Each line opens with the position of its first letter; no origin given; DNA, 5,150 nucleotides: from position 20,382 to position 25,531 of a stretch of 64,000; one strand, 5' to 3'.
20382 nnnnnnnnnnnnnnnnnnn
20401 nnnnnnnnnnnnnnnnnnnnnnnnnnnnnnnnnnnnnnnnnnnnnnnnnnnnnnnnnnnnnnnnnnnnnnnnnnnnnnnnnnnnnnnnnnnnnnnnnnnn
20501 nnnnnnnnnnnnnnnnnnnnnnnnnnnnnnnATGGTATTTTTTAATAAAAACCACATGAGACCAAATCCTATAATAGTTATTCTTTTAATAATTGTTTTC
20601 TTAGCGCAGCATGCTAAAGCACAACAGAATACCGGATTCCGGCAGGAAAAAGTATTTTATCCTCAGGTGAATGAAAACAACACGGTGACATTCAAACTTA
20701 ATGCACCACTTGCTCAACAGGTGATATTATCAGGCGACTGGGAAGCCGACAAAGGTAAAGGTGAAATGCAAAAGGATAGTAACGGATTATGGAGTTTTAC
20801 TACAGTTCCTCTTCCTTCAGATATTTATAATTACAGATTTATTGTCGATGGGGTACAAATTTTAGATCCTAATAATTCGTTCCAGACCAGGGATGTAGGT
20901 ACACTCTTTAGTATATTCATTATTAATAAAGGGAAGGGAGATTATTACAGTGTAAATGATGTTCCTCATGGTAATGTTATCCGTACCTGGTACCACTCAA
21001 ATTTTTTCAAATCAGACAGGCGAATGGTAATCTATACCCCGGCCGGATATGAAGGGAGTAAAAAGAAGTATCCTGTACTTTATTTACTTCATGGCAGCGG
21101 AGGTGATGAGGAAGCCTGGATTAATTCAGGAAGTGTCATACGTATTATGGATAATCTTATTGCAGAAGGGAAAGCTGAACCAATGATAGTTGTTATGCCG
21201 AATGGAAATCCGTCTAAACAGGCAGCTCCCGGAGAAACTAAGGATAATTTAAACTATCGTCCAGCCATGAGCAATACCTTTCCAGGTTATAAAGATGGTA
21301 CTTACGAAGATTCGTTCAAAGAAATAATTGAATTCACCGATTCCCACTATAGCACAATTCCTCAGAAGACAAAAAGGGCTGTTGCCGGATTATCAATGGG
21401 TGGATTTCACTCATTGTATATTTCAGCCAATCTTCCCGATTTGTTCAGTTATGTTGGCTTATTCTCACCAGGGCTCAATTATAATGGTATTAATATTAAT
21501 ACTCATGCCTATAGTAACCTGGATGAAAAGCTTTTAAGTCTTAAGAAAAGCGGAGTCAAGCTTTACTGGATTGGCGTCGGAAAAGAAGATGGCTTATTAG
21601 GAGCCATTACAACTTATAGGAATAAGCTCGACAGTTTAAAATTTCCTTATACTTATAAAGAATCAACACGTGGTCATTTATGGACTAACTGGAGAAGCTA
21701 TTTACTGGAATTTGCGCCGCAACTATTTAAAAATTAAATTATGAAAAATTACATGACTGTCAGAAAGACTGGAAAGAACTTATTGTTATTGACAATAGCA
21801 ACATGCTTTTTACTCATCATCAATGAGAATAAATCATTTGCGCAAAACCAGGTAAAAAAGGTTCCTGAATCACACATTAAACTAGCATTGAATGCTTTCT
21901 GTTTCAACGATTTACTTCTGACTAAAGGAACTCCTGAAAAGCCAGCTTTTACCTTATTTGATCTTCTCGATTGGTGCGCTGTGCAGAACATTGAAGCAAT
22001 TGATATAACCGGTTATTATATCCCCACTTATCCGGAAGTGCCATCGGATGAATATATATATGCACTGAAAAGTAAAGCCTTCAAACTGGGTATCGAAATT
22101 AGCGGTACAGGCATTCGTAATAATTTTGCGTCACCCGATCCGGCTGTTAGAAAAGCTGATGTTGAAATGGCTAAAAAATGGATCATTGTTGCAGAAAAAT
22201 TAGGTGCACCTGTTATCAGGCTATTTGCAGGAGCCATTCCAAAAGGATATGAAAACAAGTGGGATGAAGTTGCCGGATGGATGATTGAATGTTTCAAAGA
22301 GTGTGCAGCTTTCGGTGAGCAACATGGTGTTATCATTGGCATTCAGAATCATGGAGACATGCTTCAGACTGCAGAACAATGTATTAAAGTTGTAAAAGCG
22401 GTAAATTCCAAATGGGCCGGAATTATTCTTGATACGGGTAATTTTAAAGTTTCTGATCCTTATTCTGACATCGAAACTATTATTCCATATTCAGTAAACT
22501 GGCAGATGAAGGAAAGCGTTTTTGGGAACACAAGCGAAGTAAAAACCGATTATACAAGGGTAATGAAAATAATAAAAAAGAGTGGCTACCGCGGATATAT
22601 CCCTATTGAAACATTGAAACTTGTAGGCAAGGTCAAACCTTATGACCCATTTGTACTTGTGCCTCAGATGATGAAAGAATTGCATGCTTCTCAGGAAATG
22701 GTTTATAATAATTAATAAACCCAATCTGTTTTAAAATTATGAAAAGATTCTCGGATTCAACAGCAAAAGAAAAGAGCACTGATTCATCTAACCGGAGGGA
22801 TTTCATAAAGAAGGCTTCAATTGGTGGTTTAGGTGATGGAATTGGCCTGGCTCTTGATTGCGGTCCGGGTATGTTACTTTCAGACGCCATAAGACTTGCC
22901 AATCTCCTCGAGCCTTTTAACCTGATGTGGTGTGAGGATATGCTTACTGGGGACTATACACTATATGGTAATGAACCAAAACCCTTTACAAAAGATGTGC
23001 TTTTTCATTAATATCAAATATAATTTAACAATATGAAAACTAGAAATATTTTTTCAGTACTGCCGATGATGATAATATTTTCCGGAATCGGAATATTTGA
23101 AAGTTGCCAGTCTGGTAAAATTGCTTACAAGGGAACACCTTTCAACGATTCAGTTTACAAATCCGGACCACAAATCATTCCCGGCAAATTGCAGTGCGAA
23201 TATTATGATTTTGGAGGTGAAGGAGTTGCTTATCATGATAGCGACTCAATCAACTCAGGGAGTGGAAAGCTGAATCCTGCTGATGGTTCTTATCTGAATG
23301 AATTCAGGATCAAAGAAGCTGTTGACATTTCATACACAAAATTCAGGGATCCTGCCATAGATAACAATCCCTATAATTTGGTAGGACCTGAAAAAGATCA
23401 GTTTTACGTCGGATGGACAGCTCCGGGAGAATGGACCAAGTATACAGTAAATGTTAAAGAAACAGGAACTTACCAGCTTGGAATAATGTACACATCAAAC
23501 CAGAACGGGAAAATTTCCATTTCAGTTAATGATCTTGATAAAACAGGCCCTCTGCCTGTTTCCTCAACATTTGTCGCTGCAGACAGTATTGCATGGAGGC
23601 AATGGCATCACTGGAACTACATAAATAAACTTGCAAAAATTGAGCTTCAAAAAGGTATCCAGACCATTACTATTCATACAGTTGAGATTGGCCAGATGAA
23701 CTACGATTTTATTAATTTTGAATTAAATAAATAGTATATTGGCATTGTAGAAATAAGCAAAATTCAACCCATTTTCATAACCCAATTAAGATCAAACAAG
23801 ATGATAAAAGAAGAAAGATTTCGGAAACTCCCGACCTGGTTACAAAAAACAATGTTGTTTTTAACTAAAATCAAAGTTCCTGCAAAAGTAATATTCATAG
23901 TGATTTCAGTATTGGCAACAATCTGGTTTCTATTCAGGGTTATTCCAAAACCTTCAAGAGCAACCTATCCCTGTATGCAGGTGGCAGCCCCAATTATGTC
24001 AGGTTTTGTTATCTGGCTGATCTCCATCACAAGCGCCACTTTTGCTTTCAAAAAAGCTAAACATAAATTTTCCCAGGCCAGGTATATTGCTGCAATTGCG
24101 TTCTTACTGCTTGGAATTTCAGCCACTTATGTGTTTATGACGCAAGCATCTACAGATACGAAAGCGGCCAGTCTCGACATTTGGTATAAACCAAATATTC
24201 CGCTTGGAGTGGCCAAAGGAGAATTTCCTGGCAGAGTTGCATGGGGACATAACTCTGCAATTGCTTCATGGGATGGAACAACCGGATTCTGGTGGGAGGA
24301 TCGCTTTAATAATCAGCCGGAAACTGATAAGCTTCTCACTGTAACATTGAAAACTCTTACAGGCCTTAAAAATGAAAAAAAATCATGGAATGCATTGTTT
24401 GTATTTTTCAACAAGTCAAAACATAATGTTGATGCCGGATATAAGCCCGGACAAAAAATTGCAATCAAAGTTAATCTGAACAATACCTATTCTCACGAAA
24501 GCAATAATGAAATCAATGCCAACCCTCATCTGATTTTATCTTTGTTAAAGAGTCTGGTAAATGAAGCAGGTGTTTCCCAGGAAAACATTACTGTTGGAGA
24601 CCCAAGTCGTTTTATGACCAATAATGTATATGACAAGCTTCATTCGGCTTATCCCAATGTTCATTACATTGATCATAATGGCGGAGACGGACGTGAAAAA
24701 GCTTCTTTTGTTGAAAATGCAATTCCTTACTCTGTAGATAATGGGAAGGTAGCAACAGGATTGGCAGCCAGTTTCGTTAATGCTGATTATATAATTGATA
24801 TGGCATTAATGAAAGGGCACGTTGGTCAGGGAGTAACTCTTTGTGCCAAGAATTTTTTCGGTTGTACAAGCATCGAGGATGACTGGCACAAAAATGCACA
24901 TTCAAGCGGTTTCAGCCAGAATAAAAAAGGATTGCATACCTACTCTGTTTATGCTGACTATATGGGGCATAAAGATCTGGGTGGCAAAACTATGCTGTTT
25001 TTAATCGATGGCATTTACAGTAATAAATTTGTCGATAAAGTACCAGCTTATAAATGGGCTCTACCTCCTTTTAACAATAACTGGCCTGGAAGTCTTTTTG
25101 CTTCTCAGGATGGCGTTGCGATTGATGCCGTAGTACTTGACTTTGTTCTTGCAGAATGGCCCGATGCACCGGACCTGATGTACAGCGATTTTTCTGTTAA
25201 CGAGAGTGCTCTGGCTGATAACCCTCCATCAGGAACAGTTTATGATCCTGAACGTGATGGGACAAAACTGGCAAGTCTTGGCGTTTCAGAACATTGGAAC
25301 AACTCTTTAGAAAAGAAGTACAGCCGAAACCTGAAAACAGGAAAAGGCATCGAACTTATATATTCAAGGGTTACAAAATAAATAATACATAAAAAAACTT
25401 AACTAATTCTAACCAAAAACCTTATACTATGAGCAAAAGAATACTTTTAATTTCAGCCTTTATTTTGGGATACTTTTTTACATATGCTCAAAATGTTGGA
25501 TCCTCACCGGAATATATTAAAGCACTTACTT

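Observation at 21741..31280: Cytoplasmic-type sugar-acid enzymes all carry export leaders: candidate periplasmic oxidative sugar-acid route feeding kdgK-eda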

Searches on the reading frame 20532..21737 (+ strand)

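Call 7: search_protein_families(library=pfam, proteins=[window:20532-21737:+], max_evalue=0.01)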
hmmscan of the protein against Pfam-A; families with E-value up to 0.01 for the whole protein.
window:20532-21737:+ (401 aa): 4 families
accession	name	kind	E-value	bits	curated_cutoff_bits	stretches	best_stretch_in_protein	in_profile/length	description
PF00756.26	Esterase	-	6.8e-25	88.7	22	1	156-393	1-246/251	Putative esterase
PF16561.11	AMPK1_CBM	-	8.2e-08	32.8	26.8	1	61-132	11-80/85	Glycogen recognition site of AMP-activated protein kinase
PF02922.24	CBM_48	-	0.0024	18.6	22.4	1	48-107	10-72/83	Carbohydrate-binding module 48 (Isoamylase N-terminal domain)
PF22058.2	X25_BaPul_like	-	0.0055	17.2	27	0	59-106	7-53/87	Pullulanase X25 domain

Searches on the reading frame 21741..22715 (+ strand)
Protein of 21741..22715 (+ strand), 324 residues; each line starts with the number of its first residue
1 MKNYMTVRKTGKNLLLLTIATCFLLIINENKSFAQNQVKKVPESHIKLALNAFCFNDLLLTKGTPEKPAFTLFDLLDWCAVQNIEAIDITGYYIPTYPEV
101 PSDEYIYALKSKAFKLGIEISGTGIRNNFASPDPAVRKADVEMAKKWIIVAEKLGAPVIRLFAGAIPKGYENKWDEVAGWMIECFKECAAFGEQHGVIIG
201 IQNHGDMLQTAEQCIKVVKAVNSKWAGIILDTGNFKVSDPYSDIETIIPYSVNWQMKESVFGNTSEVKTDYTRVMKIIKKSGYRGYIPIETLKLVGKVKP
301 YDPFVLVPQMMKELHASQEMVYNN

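Call 4: search_protein_families(library=pfam, proteins=[window:21741-22715:+], max_evalue=0.01)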
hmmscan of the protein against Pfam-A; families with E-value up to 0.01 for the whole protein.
window:21741-22715:+ (324 aa): 1 family
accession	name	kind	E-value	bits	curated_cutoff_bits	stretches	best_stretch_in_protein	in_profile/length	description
PF01261.30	AP_endonuc_2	-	1e-25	91.4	31.1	1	99-291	23-229/249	Xylose isomerase-like TIM barrel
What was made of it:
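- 21741..22715 (+): Xylose-isomerase-like TIM barrel (AP_endonuc_2) with a Sec-type signal peptide. Predicted cleavage is SFA|Q. Pfam call 4.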

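Call 9: search_protein_families(library=ncbifam, proteins=[window:21741-22715:+], max_evalue=0.01)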
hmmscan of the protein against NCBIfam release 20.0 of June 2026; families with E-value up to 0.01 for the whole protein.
window:21741-22715:+ (324 aa): 5 families
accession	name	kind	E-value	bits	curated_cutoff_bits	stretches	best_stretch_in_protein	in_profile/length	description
NF009688.0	PRK13209.1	subfamily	5.4e-11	42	317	1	126-290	83-253/286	L-ribulose-5-phosphate 3-epimerase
NF041099.2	keto_glucon_epim_IolO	equivalog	1.8e-10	40.6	300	1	128-294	79-249/269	5-keto-L-gluconate epimerase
NF009689.0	PRK13210.1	subfamily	3.8e-08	32.8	200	1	126-257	79-211/286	L-ribulose-5-phosphate 3-epimerase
NF051856.1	PsicseEpim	equivalog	1.2e-06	28.6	300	1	102-287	44-241/287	D-psicose 3-epimerase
TIGR00542.1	hxl6Piso_put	equivalog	4.8e-06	26.1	272.15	1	126-291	78-249/279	L-ribulose-5-phosphate 3-epimerase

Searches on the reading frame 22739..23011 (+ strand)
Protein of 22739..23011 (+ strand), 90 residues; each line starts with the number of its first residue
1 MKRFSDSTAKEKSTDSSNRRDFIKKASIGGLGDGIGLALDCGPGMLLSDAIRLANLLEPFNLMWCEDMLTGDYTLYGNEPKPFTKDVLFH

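Call 9: search_protein_families(library=ncbifam, proteins=[window:22739-23011:+], max_evalue=0.01)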
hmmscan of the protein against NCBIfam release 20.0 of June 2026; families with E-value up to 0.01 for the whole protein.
window:22739-23011:+ (90 aa): 1 family
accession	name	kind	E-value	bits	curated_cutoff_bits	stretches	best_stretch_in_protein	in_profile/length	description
TIGR01409.1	TAT_signal_seq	domain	0.0026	18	16.7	1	18-41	2-22/29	twin-arginine translocation signal domain-containing protein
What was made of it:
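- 22739..23011 (+): Gene remnant: a Tat leader (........) fused to about 28 enolase-like residues. TIGR01409 18 bits (call 9).
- On Tat signal peptide: TIGR01409 is above its cut-off for 22739, 26371 and 30144 (call 9).
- Checked: The NCBIfam Tat model TIGR01409 scores above its cut-off for 22739, 26371 and 30144 (call 9).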

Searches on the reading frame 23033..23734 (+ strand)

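Call 4: search_protein_families(library=pfam, proteins=[window:23033-23734:+], max_evalue=0.01)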
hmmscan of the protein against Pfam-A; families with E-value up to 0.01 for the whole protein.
window:23033-23734:+ (233 aa): 2 families
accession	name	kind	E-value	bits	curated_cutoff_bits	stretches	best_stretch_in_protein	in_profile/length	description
PF03422.21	CBM_6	-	1.9e-08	35.1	28.9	1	122-229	21-123/125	Carbohydrate binding module (family 6)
PF03944.20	Endotoxin_C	-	0.0038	18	21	1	135-216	40-122/142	delta endotoxin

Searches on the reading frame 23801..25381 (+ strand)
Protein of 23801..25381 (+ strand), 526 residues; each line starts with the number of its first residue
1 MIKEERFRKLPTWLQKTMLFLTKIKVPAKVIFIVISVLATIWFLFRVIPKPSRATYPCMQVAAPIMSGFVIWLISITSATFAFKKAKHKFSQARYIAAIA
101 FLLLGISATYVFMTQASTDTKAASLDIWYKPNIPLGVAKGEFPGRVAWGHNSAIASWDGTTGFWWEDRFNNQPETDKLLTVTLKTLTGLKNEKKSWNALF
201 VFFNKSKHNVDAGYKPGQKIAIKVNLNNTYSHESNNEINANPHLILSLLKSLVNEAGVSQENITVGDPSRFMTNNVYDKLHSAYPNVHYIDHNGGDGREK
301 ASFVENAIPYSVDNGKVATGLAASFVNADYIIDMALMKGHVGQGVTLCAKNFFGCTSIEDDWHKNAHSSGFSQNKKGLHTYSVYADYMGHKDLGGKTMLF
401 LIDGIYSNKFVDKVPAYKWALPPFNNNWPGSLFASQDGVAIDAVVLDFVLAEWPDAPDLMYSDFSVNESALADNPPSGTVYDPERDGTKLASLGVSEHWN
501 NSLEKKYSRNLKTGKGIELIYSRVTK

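Call 4: search_protein_families(library=pfam, proteins=[window:23801-25381:+], max_evalue=0.01)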
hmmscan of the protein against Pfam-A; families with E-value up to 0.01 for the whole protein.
window:23801-25381:+ (526 aa): 1 family
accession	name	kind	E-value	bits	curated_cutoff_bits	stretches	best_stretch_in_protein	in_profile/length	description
PF04015.17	DUF362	-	1.2e-16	61.8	24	1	220-447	1-200/200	Domain of unknown function (DUF362)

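Call 9: search_protein_families(library=ncbifam, proteins=[window:23801-25381:+], max_evalue=0.01)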
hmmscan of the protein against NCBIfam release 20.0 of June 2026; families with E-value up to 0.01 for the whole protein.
window:23801-25381:+ (526 aa): 1 family
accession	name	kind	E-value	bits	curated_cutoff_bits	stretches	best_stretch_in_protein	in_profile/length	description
NF052623.1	Npun_F2552_fam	equivalog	0.0012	18.3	500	1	322-366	129-175/314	Npun_F2552 family protein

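Call 33: search_solved_structures(query=window:23801-25381:+, max_evalue=1, show_alignments=1)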
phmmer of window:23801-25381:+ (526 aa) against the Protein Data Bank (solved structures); distinct sequences matched with E-value up to 1: 0.
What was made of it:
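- Tried and rejected: A sequence search of the PDB found nothing (call 33).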

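Call 37: find_homologous_proteins(query=window:23801-25381:+, max_evalue=0.00001)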
Query window:23801-25381:+ (526 aa): 3700 proteins with E <= 0.00001 among 8000 candidates; the best 120 are listed.
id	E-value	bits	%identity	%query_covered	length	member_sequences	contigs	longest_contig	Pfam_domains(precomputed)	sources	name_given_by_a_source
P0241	0.0e+0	1209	99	100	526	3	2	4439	PF04015.18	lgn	-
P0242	0.0e+0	1073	85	99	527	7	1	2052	PF04015.18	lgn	-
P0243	0.0e+0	1056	85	100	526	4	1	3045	PF04015.18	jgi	-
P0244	0.0e+0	1037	83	100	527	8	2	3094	PF04015.18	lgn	-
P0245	0.0e+0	1036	81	100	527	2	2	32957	PF04015.18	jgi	jgi:uncharacterized protein (DUF362 family)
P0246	0.0e+0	1034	82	100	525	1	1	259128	PF04015.18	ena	-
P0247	0.0e+0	1029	82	100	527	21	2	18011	PF04015.18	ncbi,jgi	-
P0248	0.0e+0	1016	81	100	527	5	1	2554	PF04015.18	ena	-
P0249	1.0e-293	993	79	100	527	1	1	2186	PF04015.18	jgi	jgi:hypothetical protein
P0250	4.7e-293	991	78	100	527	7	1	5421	PF04015.18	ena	-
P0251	2.0e-292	989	78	100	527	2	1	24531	PF04015.18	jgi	jgi:hypothetical protein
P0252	6.3e-292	987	79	98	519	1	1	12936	PF04015.18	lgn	-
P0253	1.1e-291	986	78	100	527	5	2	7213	PF04015.18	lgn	-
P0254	4.6e-291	984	78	100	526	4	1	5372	PF04015.18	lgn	-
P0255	1.0e-289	980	78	100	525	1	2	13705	PF04015.18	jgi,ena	-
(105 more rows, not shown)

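Call 46: predict_structure(alignment_id=A1)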
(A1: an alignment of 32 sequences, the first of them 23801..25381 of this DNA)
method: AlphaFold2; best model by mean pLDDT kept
length: 526 residues; sequences in the alignment: 32
mean_pLDDT: 65.4   pTM: 0.65
mean pLDDT of the five models: 65.4, 63.4, 57.7, 56.3, 50.0
residues with pLDDT >= 90: 98; 70-90: 123; 50-70: 150; < 50: 155
segments of 3 or more residues with pLDDT < 50: 1-5, 87-94, 111-133, 138-141, 311-316, 340-345, 354-386, 408-423, 460-483, 492-515
pLDDT, mean of each block of 10 residues (from residue 1): 49 67 54 65 60 54 61 68 52 54 62 36 42 47 74 80 83 96 93 95 84 94 80 71 95 98 89 90 97 90 70 46 88 76 50 42 31 33 47 81 69 39 57 84 72 55 46 41 50 43 36 57 80
secondary structure, 60 per line:
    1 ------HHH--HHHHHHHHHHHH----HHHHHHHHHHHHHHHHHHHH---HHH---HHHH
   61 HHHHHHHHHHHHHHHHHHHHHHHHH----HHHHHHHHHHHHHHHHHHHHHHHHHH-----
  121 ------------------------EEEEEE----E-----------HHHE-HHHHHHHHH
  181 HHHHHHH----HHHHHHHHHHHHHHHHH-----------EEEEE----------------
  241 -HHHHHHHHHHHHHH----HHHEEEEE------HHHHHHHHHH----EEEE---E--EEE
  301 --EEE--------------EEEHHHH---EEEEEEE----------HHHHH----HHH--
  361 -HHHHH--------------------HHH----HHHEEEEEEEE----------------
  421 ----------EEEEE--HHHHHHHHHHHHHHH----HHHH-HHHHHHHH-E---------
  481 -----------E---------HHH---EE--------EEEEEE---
elements in order: H12-23 H28-47 H57-85 H90-115 E145-150 H172-187 H192-208 E220-224 H242-255 E263-267 H274-283 E288-291 E298-300 E303-305 E320-322 H323-326 E330-336 H347-351 H362-366 E397-404 E431-435 H438-452 H457-460 H462-469 E518-523
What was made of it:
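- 23801..25381 (+): DUF362 protein with three N-terminal transmembrane helices. The catalytic-type domain is inferred to face the periplasm. Function unknown; the fold is distantly LarA-like. AF2 model with pLDDT 65 (call 46).
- Tried and rejected: The AF2 model was mediocre (pLDDT 65, call 46).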

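Call 49: fold_search(model_id=the predicted structure, library=pdb)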
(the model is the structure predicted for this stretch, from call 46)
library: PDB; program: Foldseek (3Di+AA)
matches with E <= 10: 512; with E <= 0.001: 0
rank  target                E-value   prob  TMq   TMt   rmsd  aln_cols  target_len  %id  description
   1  9q3k_A                2.0e-02  0.80  0.26  0.28   8.3       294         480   15  Structure of LarA-like nickel-pincer nucleotide cofactor-utilizing enzyme with a single catalytic histidine residue fr (released 2025-09-24)
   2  1ec9_D                1.5e-01  0.09  0.11  0.13  18.4       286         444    9  E. COLI GLUCARATE DEHYDRATASE BOUND TO XYLAROHYDROXAMATE (released 2000-05-23)
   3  9hyj_A                1.7e-01  0.08  0.09  0.11  13.1       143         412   12  AlfB fucosidase in complex with Fucose (released 2025-06-04)
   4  9hyj_C                1.7e-01  0.06  0.13  0.15  13.7       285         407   10  AlfB fucosidase in complex with Fucose (released 2025-06-04)
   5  8qk1                  2.3e-01  0.05  0.10  0.11  15.0       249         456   12  Crystal structure of Trichuris suis beta-N-acetyl-D-hexosaminidase - HEX-2 in apo form (released 2024-06-26)
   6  9hyx_D                2.5e-01  0.04  0.12  0.14  14.4       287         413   10  AlfB fucosidase in complex with Fucose (released 2025-06-04)
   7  9hyx_A                2.8e-01  0.10  0.10  0.12  13.0       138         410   12  AlfB fucosidase in complex with Fucose (released 2025-06-04)
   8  8y54_A                2.8e-01  0.04  0.12  0.15  16.8       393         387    7  Three-dimensional structure of homo-dimer of cystathione beta lyase from lactobacillus delbrueckii(LdPatB) (released 2024-11-20)
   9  2pvs_A                3.0e-01  0.12  0.09  0.11  14.2       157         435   10  Structure of human pancreatic lipase related protein 2 mutant N336Q (released 2007-12-18)
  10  3s1s                  3.5e-01  0.14  0.20  0.13  13.9       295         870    8  Characterization and crystal structure of the type IIG restriction endonuclease BpuSI (released 2011-07-13)
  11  4ywr                  3.5e-01  0.05  0.10  0.21  15.1       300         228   11  Structure of a putative phosphomethylpyrimidine kinase from Acinetobacter baumannii in non-covalent complex with pyridox (released 2016-03-02)
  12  5dmm                  3.8e-01  0.09  0.17  0.25  11.2       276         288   10  Crystal Structure of the Homocysteine Methyltransferase MmuM from Escherichia coli, Metallated form (released 2015-11-25)
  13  1c91                  3.8e-01  0.06  0.11  0.18  12.4       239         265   10  Endo-Beta-N-Acetylglucosaminidase H, E132D (released 1999-11-26)
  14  2bkw                  4.0e-01  0.07  0.10  0.13  18.9       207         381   11  Yeast alanine:glyoxylate aminotransferase YFL030w (released 2005-11-02)
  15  7t1j_F                4.2e-01  0.06  0.11  0.12  12.3       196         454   10  Crystal structure of RUBISCO from Rhodospirillaceae bacterium BRH_c57 (released 2022-09-07)
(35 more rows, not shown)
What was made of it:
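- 23801..25381 (+): Foldseek top hit is the LarA-like structure 9Q3K at E = 0.02 (call 49).
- On LarA-like nickel-pincer enzymes (for DUF362): The Foldseek top hit is 9Q3K at E = 0.02 on a model with pLDDT 65 (calls 46, 49).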
